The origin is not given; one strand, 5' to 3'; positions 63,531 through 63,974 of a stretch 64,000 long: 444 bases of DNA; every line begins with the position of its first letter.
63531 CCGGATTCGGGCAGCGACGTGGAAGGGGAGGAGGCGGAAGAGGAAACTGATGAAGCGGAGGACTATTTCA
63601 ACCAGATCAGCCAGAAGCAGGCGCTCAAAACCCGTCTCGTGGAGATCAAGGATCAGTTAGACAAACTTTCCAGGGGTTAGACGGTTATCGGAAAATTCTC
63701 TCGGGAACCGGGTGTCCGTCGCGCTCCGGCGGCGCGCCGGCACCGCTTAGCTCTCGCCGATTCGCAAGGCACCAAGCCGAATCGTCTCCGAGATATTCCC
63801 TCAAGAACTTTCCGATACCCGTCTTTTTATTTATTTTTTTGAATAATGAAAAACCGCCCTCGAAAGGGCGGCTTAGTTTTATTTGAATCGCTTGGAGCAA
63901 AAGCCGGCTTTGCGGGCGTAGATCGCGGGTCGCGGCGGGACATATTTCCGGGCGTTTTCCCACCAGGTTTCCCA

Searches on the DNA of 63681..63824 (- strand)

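Call 128: build_rna_model(alignment_id=A10, structure=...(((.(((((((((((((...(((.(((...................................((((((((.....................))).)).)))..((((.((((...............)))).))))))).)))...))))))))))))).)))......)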
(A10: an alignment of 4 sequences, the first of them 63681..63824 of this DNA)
Model R2 built from alignment A10 (4 sequences, 172 columns); structure: as given.
model positions 156; base pairs 38; branch points 1; effective number of sequences 2.21; information 0.591 bits per position. Calibrated on 0.2 Mb of random sequence (short: E-values are rough).
structure used (alignment columns):
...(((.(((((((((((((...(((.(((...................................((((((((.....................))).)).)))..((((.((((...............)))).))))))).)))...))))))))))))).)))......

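Call 129: search_with_rna_model(model_id=R2, sources=[window, L038, L040, L042, L043, L046, L047, L048, L049, L050, L051, L005], max_evalue=1, show_alignments=0)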
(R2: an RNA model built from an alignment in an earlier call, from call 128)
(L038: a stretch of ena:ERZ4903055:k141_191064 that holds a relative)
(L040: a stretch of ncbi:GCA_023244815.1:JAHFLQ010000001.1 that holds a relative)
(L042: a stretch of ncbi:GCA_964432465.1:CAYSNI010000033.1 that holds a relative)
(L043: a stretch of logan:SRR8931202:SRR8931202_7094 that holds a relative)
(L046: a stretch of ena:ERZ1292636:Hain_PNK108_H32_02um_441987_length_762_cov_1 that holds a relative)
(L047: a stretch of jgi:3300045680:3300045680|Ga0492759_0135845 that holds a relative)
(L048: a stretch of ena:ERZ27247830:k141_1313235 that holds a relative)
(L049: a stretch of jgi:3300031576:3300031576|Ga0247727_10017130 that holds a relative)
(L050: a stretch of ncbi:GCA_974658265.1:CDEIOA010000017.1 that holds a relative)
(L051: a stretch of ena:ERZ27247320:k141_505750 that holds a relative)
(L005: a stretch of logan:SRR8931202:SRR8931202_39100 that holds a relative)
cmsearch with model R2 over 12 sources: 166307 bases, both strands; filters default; matches with E-value up to 1: 12.
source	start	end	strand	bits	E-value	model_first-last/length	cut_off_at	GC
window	57332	57488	+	148.9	1.3e-36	1-156/156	no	0.5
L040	13475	13625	-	127.1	5.6e-31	1-156/156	no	0.52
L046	459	609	-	124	3.6e-30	1-156/156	no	0.56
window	63681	63824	-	119.2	6.5e-29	1-156/156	no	0.6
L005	6237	6380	-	119.2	6.5e-29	1-156/156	no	0.6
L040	13474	13624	+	45.3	9.7e-10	1-156/156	no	0.52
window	9125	9214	+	44.7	1.4e-09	39-128/156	no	0.57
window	57333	57489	-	26.2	8.7e-05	1-156/156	no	0.51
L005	1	44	+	22.5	0.0008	114-156/156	5'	0.41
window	28903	28995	-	15.5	0.054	1-156/156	no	0.58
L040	4919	5024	+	14.1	0.12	1-156/156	no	0.58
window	47686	47791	+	11.8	0.49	1-156/156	no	0.55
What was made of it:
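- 63681..63824 (-): Family member 'S': a 144-nt multi-branched hairpin that is the syntenic ortholog of the L040 element. It starts 1 nt after the stop codon of a truncated dksA-like gene. R2 hit at 119 bits (call 129).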
